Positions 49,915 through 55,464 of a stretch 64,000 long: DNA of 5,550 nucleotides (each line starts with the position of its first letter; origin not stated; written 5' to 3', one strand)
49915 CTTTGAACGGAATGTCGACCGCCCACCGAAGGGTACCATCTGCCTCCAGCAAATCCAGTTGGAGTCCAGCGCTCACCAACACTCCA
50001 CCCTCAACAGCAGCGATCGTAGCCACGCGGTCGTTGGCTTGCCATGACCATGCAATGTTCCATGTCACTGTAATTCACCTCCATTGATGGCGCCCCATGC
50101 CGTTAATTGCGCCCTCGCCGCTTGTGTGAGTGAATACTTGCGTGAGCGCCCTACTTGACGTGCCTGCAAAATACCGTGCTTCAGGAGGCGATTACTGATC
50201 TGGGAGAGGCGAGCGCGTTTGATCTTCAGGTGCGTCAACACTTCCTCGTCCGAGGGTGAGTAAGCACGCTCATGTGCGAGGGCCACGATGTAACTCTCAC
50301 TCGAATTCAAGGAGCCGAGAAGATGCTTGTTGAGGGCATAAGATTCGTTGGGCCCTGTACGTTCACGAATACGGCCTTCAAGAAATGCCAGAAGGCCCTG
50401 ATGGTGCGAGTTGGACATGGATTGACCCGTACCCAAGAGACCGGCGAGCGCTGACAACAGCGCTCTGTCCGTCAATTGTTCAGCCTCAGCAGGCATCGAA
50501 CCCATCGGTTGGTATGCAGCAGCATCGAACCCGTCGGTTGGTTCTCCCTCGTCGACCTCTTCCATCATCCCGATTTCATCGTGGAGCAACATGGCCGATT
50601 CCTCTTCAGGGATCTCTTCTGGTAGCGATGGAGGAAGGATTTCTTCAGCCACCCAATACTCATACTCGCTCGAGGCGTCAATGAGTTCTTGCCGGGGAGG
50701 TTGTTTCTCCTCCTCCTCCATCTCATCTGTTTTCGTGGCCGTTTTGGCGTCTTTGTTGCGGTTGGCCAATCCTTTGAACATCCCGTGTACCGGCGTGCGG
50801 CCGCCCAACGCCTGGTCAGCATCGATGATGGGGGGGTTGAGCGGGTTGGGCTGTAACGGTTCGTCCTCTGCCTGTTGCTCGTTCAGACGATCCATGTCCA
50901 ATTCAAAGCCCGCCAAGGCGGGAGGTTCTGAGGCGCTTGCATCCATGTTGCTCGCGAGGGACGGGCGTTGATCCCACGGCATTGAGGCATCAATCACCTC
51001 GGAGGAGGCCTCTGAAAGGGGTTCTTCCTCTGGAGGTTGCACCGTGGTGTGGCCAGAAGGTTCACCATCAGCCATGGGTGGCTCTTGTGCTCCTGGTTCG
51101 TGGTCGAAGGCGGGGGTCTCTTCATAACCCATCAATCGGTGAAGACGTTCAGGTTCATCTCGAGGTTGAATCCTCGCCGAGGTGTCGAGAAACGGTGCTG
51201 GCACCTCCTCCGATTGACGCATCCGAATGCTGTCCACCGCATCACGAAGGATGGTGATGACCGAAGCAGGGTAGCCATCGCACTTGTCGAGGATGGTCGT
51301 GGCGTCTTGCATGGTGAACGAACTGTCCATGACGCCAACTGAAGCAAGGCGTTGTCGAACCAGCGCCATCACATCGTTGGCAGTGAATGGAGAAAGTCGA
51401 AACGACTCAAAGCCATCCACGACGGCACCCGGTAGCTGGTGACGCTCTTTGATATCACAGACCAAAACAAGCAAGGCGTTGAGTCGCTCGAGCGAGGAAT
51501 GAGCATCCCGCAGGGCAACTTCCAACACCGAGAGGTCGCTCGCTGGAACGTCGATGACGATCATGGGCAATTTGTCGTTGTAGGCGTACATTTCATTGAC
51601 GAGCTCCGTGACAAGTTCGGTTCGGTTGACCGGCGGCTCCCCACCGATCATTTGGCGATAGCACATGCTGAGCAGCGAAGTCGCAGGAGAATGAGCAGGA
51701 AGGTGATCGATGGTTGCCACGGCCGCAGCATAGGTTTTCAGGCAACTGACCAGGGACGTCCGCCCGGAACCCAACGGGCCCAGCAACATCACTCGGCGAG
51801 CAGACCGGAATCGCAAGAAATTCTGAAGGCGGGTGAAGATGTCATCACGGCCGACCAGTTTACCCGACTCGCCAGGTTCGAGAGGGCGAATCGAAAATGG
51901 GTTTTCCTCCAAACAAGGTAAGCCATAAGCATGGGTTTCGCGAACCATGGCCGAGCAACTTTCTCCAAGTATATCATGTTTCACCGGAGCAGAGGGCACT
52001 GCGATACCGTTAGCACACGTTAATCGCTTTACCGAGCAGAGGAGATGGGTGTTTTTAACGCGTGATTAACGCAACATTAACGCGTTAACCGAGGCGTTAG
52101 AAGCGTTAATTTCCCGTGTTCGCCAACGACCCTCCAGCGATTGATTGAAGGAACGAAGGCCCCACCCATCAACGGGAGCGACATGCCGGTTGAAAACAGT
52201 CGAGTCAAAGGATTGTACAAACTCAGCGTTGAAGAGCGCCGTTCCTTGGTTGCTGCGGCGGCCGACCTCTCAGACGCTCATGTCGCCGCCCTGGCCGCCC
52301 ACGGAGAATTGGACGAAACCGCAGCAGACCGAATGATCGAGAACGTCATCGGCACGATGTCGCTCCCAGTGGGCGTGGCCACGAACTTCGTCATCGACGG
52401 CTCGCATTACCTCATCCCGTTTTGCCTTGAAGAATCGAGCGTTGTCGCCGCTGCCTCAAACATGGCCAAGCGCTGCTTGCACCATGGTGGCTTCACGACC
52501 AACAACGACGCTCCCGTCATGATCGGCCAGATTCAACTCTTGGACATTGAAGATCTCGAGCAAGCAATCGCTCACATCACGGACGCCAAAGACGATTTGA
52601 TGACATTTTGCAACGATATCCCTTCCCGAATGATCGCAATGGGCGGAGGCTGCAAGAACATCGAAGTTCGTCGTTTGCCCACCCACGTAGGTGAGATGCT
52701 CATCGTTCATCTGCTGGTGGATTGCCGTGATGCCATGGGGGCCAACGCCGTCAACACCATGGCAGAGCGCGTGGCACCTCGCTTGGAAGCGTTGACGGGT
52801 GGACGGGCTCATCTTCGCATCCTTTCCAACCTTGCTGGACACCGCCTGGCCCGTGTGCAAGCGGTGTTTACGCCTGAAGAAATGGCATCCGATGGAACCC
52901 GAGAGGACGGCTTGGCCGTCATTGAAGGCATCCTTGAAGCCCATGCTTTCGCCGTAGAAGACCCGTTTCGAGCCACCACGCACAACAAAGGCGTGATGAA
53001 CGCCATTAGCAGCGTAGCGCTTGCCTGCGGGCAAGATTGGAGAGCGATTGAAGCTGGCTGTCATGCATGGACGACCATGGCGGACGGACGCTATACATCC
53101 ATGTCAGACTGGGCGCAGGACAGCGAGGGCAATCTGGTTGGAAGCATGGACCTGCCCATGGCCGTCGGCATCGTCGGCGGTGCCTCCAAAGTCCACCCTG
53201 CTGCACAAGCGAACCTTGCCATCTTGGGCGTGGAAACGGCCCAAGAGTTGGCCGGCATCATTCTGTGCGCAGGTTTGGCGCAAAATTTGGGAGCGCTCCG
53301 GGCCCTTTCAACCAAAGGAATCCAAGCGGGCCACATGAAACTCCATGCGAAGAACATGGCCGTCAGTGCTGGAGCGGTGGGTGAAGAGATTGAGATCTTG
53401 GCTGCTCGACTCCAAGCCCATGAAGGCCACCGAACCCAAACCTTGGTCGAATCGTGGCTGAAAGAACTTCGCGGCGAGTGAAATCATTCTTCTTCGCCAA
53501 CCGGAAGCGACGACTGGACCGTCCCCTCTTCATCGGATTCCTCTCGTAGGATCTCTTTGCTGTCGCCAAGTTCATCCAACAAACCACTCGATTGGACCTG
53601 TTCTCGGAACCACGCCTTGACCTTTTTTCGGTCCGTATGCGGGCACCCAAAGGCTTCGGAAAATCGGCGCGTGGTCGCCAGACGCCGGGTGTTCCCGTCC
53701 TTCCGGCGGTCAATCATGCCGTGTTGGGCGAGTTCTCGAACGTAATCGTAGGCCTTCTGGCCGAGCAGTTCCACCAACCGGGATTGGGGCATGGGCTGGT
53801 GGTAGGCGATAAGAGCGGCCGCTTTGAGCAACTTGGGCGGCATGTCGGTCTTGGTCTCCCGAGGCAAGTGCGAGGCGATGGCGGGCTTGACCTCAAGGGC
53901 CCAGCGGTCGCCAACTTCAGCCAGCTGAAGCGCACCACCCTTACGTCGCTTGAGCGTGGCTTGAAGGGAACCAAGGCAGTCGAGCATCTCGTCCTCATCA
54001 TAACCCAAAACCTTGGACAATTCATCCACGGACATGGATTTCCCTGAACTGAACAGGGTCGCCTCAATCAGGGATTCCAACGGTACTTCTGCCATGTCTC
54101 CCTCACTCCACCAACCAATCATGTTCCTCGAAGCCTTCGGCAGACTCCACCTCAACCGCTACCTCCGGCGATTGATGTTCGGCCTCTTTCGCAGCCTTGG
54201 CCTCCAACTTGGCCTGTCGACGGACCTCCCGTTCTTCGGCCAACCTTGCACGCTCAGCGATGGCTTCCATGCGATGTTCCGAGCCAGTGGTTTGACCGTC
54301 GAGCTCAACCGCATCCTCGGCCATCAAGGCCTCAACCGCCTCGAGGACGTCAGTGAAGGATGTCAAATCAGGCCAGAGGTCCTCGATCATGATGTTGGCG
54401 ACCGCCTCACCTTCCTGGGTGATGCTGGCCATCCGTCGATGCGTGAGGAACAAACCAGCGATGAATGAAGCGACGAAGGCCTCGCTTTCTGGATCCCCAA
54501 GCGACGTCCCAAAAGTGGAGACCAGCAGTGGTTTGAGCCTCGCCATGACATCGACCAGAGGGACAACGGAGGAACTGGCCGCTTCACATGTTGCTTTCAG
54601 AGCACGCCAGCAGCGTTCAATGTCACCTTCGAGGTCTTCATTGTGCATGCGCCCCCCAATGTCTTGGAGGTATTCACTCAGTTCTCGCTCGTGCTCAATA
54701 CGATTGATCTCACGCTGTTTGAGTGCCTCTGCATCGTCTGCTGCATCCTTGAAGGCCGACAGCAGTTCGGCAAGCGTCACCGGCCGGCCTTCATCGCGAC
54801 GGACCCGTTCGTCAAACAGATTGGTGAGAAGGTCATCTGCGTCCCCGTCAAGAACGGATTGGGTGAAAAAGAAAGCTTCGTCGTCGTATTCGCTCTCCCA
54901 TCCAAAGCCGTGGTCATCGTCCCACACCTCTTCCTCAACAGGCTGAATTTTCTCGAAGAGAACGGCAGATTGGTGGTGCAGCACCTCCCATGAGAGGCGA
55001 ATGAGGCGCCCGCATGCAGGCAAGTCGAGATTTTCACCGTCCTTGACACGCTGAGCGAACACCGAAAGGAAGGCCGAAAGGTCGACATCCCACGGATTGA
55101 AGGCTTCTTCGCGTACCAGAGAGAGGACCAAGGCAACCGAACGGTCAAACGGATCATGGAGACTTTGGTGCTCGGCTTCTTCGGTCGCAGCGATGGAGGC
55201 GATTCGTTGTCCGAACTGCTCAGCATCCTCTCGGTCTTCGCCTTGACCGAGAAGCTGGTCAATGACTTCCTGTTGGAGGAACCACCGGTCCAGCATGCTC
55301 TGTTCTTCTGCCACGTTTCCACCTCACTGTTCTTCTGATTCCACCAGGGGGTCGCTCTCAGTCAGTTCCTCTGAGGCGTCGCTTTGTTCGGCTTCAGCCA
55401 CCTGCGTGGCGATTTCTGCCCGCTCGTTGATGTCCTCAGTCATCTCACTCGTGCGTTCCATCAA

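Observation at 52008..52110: Helically phased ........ repeat array with a perfect 12-bp palindrome in a divergent intergenic region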

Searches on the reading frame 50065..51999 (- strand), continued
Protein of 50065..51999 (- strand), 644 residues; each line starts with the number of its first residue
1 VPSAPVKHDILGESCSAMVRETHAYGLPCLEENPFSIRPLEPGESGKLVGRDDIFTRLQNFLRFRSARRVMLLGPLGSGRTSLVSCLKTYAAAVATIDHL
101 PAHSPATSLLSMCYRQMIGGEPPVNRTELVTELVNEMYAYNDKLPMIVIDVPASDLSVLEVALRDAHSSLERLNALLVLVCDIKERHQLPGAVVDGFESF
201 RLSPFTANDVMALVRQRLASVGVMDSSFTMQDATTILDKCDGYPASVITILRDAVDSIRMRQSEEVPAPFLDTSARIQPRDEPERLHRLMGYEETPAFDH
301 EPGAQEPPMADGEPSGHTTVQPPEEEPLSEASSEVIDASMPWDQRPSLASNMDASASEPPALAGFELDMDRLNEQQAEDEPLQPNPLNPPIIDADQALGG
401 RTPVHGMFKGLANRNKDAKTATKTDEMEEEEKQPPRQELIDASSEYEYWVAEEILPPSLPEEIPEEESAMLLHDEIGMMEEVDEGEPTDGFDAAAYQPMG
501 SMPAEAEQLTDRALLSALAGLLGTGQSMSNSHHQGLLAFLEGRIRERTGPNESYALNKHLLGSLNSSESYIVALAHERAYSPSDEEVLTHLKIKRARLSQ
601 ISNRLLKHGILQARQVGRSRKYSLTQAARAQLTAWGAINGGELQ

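Call 47: search_protein_families(library=pfam, proteins=[P0254, P0260, P0267, P0257, P0216, P0217, P0226, P0230, P0223, P0201], max_evalue=0.01)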
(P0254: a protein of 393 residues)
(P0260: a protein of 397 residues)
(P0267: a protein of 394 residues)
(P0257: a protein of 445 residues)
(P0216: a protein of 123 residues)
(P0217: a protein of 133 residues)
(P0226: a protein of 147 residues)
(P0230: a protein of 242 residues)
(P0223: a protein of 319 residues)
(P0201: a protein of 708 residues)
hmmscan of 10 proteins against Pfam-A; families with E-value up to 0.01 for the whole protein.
P0254 (393 aa): 18 families
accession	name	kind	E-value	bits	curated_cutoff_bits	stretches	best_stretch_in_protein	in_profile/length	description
PF13191.12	AAA_16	-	4.2e-12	47.3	32.6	1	22-188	3-152/167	AAA ATPase domain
PF07693.20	KAP_NTPase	-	2.8e-09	37.1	20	1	37-207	17-190/293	KAP family P-loop domain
PF13401.12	AAA_22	-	4.4e-08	33.9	27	1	39-183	4-99/130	AAA domain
PF05729.18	NACHT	-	6.5e-07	29.8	26.7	1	42-248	2-164/167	NACHT domain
PF05673.19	DUF815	-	8e-06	25.6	23.8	1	17-93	29-104/249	Protein of unknown function (DUF815)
PF01637.24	ATPase_2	-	1e-05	25.9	33.2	1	22-181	2-123/225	ATPase domain predominantly from Archaea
PF01978.25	TrmB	-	1.4e-05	25.3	25.6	1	318-380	6-66/68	Sugar-specific transcriptional regulator TrmB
PF24883.2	NPHP3_N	-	5.3e-05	23.9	24.8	1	29-120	10-98/164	Nephrocystin 3, N-terminal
PF20720.3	nSTAND3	-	0.00025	21.2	27.2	1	38-69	15-46/155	Novel STAND NTPase 3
PF24389.1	ORC-CDC6-like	-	0.00052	19.3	27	0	38-63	30-55/571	ORC-CDC6-like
PF00004.35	AAA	-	0.0019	19.1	21.2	0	43-184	1-73/131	ATPase family associated with various cellular activities (AAA)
PF00437.27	T2SSE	-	0.0019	17.3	24.9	1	15-67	119-169/370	Type II/IV secretion system protein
PF03193.22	RsgA_GTPase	-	0.0024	18.2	30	1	24-63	90-129/174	RsgA GTPase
PF00448.28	SRP54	-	0.0026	17.8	22.7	1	42-76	3-37/196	SRP54-type protein, GTPase domain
PF13604.12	AAA_30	-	0.0031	17.7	27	0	41-69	19-47/191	AAA domain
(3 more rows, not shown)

P0260 (397 aa): 22 families
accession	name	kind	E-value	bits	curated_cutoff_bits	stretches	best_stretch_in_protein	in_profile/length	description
PF13191.12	AAA_16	-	2.4e-10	41.6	32.6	1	25-196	3-156/167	AAA ATPase domain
PF07693.20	KAP_NTPase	-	4.5e-10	39.7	20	1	45-211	22-190/293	KAP family P-loop domain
PF01637.24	ATPase_2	-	1e-08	35.7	33.2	1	24-210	1-153/225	ATPase domain predominantly from Archaea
PF13401.12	AAA_22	-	1.1e-08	35.9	27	1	42-213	4-123/130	AAA domain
PF12802.13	MarR_2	-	3.4e-05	24.3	27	1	325-377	6-57/61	MarR family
PF24389.1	ORC-CDC6-like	-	4.1e-05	23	27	0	270-298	417-446/571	ORC-CDC6-like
PF00004.35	AAA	-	6.8e-05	23.8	21.2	1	46-124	1-55/131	ATPase family associated with various cellular activities (AAA)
PF05673.19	DUF815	-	0.00013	21.6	23.8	1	15-77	25-88/249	Protein of unknown function (DUF815)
PF13463.12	HTH_27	-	0.00025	21.7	22.2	1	323-385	2-66/68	Winged helix DNA-binding domain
PF24883.2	NPHP3_N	-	0.00029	21.5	24.8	0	42-128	21-107/164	Nephrocystin 3, N-terminal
PF13481.12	AAA_25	-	0.00093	19.3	27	0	42-67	32-57/195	AAA domain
PF05729.18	NACHT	-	0.0011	19.3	26.7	0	46-71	3-28/167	NACHT domain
PF13412.12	HTH_24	-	0.0011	18.9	21.9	0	345-370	22-47/48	Winged helix-turn-helix DNA-binding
PF01047.28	MarR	-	0.0034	17.7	24.6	0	325-372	4-49/59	MarR family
PF07728.20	AAA_5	-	0.0039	17.6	22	0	46-77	2-34/139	AAA domain (dynein-related subfamily)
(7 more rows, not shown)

P0267 (394 aa): 34 families (the best 25 are shown)
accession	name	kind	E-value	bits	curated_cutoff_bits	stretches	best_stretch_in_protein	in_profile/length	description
PF13401.12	AAA_22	-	1.5e-08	35.4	27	1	46-201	5-109/130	AAA domain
PF12802.13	MarR_2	-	1.1e-07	32.4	27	1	317-370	6-60/61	MarR family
PF13191.12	AAA_16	-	3.3e-06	28.1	32.6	1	42-188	18-145/167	AAA ATPase domain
PF07693.20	KAP_NTPase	-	4e-06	26.8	20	1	53-222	27-198/293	KAP family P-loop domain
PF13545.12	HTH_Crp_2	-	6e-06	26.6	27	1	331-369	21-57/70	Crp-like helix-turn-helix domain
PF01637.24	ATPase_2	-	9.4e-06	26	33.2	1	34-281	6-222/225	ATPase domain predominantly from Archaea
PF20703.3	nSTAND1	-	1.1e-05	25.8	27.1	1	25-281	12-226/379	Novel STAND NTPase 1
PF05729.18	NACHT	-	1.1e-05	25.7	26.7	1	50-100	4-56/167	NACHT domain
PF00005.33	ABC_tran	-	1.6e-05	25.9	25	1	37-136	2-102/137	ABC transporter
PF01978.25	TrmB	-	4.5e-05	23.7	25.6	1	314-375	6-64/68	Sugar-specific transcriptional regulator TrmB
PF05673.19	DUF815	-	5.2e-05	22.9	23.8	1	30-107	37-104/249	Protein of unknown function (DUF815)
PF20720.3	nSTAND3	-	5.6e-05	23.3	27.2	1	30-91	1-59/155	Novel STAND NTPase 3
PF24389.1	ORC-CDC6-like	-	7.5e-05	22.1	27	1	44-75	30-63/571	ORC-CDC6-like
PF02082.26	Rrf2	-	0.00028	21.5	30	1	324-371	14-61/132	Iron-dependent Transcriptional regulator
PF08477.19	Roc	-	0.0003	21.4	27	1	50-107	3-62/119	Ras of Complex, Roc, domain of DAPkinase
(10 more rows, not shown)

P0257 (445 aa): 0 families

P0216 (123 aa): 0 families

P0217 (133 aa): 0 families

P0226 (147 aa): 0 families

P0230 (242 aa): 0 families

P0223 (319 aa): 0 families

P0201 (708 aa): 3 families
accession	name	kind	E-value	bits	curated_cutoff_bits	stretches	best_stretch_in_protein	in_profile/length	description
PF13191.12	AAA_16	-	0.00044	21.2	32.6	1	32-84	3-56/167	AAA ATPase domain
PF00005.33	ABC_tran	-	0.00057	20.9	25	1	53-94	14-52/137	ABC transporter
PF20703.3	nSTAND1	-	0.0047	17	27.1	1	24-69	9-52/379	Novel STAND NTPase 1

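Call 50: find_related_loci(query=A4, collection=metagenome_contigs, flank=4000)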
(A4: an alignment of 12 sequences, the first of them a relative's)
Query A4 (612 aa) in metagenome_contigs; peptide patterns used: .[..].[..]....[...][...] (x = any residue, [..] = any of these).
427 stretches matched a pattern; 374 encode a relative of the query (tblastn E <= 1e-3); the best 80 are kept; 80 distinct loci.
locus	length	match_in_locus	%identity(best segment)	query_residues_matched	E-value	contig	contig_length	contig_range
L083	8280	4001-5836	93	1-612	0e+0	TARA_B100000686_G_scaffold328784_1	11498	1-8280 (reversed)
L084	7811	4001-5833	82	1-612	0e+0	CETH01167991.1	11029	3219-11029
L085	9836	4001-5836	93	1-612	0e+0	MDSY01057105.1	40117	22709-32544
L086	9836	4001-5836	76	1-612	0e+0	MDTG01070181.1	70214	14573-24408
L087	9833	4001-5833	76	1-611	0e+0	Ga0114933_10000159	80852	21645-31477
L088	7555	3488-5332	70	1-611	0e+0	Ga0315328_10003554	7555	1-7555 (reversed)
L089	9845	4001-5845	70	1-611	0e+0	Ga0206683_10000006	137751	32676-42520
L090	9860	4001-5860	68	1-611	0e+0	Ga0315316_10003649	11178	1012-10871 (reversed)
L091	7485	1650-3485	69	1-611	0e+0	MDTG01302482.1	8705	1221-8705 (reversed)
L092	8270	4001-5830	49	9-605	3e-170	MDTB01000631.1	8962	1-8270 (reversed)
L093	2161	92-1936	49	9-605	0e+0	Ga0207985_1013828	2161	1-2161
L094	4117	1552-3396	50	9-605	3e-173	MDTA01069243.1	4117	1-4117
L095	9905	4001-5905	47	9-605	3e-166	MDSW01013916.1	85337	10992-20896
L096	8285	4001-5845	49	9-605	1e-165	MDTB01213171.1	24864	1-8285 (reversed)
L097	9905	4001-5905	47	9-605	3e-165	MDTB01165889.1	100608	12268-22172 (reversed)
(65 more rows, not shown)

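Call 57: list_cluster_members(proteins=[P0174, P0145, P0166, P0201, P0146, P0154, P0172, P0184, P0125, P0129])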
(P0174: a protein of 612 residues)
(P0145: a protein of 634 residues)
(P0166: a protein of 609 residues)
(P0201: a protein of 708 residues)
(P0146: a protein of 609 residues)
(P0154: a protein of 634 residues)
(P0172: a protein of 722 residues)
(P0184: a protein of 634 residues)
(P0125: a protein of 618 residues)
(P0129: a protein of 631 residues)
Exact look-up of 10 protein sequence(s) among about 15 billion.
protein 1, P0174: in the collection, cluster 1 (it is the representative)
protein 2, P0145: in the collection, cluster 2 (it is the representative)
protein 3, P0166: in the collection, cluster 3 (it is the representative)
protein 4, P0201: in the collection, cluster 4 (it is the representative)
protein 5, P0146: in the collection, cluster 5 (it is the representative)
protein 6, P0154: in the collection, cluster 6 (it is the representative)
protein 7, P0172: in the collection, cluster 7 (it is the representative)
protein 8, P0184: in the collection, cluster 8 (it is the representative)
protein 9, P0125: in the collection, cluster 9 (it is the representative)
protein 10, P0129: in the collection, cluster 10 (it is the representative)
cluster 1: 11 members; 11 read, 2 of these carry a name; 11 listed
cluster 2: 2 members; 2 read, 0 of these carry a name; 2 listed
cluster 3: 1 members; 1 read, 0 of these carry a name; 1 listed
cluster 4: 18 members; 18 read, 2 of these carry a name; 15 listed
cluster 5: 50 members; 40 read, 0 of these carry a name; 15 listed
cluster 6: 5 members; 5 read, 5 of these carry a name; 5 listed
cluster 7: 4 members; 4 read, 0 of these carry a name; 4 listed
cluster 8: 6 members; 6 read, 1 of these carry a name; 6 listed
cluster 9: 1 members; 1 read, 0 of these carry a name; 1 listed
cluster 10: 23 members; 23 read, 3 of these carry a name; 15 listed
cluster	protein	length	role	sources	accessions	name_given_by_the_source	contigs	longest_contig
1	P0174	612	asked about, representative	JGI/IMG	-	-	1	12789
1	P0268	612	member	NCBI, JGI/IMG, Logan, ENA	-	DNA-binding transcriptional ArsR family regulator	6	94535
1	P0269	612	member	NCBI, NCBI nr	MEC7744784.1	MAG: helix-turn-helix domain-containing protein [Candidatus Thermoplasmatota archaeon] | helix-turn-helix domain-containing protein [Candidatus Thermoplasmatota archaeon]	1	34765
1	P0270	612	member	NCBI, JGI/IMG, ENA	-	-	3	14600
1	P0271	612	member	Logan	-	-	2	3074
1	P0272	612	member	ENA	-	-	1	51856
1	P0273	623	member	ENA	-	-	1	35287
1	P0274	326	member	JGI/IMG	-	-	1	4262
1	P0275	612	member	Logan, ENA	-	-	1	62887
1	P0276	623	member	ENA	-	-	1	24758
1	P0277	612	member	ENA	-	-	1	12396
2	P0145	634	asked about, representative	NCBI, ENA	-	-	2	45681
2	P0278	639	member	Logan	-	-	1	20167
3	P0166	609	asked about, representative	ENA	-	-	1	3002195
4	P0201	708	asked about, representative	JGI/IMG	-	-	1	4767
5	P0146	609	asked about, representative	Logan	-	-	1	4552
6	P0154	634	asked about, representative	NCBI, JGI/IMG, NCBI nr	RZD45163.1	MAG: hypothetical protein CXT69_03300 [Methanobacteriota archaeon] | hypothetical protein | MAG: hypothetical protein CXT69_03300 [Euryarchaeota archaeon]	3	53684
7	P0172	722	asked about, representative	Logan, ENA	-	-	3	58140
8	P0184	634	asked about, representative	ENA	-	-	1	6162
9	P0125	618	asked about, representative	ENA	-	-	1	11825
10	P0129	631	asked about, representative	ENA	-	-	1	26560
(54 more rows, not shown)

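Call 62: find_encoding_contigs(protein=P0166, flank=5000, max_places=2)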
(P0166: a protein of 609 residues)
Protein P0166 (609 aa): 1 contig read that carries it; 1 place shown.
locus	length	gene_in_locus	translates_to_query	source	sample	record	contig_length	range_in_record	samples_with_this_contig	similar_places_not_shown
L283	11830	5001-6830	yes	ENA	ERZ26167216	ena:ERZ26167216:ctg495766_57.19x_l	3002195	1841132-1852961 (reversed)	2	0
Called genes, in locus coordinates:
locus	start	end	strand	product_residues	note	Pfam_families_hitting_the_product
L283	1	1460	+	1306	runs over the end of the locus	PF02463:SMC_N, PF13175:AAA_15 (faint), PF13476:AAA_23, PF13555:AAA_29 (weak), PF06470:SMC_hinge, PF13304:AAA_21 (weak)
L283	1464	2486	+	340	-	-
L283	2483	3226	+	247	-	PF04079:SMC_ScpB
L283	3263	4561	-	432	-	PF00368:HMG-CoA_red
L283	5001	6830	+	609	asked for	PF13191:AAA_16 (weak)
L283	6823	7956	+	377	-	-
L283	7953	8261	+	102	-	PF04010:DUF357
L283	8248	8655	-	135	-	PF12802:MarR_2 (faint)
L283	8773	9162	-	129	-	-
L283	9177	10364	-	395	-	PF00009:GTP_EFTU, PF09173:eIF2_C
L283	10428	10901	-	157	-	PF01092:Ribosomal_S6e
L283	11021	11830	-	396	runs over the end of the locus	PF01637:ATPase_2 (weak), PF05621:TniB (weak), PF13191:AAA_16, PF00004:AAA (faint), PF05729:NACHT (faint), PF13401:AAA_22, PF22703:Cdc6_lid, PF09079:WHD_Cdc6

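Call 63: find_encoding_contigs(protein=P0146, flank=5000, max_places=2)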
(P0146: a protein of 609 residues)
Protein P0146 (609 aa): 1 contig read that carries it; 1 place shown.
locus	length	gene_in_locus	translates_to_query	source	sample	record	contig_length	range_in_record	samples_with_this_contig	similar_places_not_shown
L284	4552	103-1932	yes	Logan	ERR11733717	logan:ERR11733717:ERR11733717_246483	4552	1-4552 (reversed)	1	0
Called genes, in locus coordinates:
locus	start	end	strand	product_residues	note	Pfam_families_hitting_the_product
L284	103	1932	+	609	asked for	PF13191:AAA_16 (faint)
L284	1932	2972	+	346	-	-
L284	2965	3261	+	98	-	PF04010:DUF357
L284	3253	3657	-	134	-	-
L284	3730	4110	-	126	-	PF18477:PIN_9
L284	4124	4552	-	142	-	?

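Call 74: search_protein_families(library=padloc, proteins=[window:50065-51948:-], max_evalue=0.01)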
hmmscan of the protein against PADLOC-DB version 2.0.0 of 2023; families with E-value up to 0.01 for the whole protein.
window:50065-51948:- (627 aa): 0 families

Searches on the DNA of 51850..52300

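Call 69: search_rna_families(source=window, start=51850, end=52300, threshold=evalue, max_evalue=1)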
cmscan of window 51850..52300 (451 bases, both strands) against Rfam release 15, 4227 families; matches with E-value up to 1: 1.
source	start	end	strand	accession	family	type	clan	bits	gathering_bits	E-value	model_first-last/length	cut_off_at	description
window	52154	52202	-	RF00729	mir-278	Gene; miRNA;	-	16.3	55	0.48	13-63/75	no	mir-278 microRNA precursor family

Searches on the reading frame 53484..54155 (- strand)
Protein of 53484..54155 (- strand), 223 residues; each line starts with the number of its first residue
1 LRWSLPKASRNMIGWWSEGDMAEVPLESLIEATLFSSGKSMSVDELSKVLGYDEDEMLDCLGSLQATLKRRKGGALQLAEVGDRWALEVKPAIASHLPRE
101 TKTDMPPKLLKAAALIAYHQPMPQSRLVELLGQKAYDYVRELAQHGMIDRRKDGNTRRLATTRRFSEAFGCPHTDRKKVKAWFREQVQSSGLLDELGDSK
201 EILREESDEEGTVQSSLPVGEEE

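Call 6: search_protein_families(library=pfam, proteins=[window:53484-54155:-])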
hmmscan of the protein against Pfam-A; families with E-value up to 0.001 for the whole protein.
window:53484-54155:- (223 aa): 1 family
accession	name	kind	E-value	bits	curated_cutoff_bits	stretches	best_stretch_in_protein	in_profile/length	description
PF04079.22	SMC_ScpB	-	3.1e-26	92.3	27.4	1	29-173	2-153/160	Segregation and condensation complex subunit ScpB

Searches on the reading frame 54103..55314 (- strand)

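Call 6: search_protein_families(library=pfam, proteins=[window:54103-55314:-])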
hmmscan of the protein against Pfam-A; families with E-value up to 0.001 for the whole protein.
window:54103-55314:- (403 aa): 0 families

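Call 13: search_protein_families(library=ncbifam, proteins=[window:54103-55314:-], max_evalue=0.01)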
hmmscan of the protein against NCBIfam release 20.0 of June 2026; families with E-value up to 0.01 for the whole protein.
window:54103-55314:- (403 aa): 1 family
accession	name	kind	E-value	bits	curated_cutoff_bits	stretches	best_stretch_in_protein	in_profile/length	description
NF000994.0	PRK00104.1-3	equivalog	0.0044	16.7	234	0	56-129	11-84/246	segregation/condensation protein A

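Call 40: search_protein_families(library=pfam, proteins=[window:54103-55314:-], max_evalue=5)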
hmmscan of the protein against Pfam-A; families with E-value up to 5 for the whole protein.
window:54103-55314:- (403 aa): 0 families
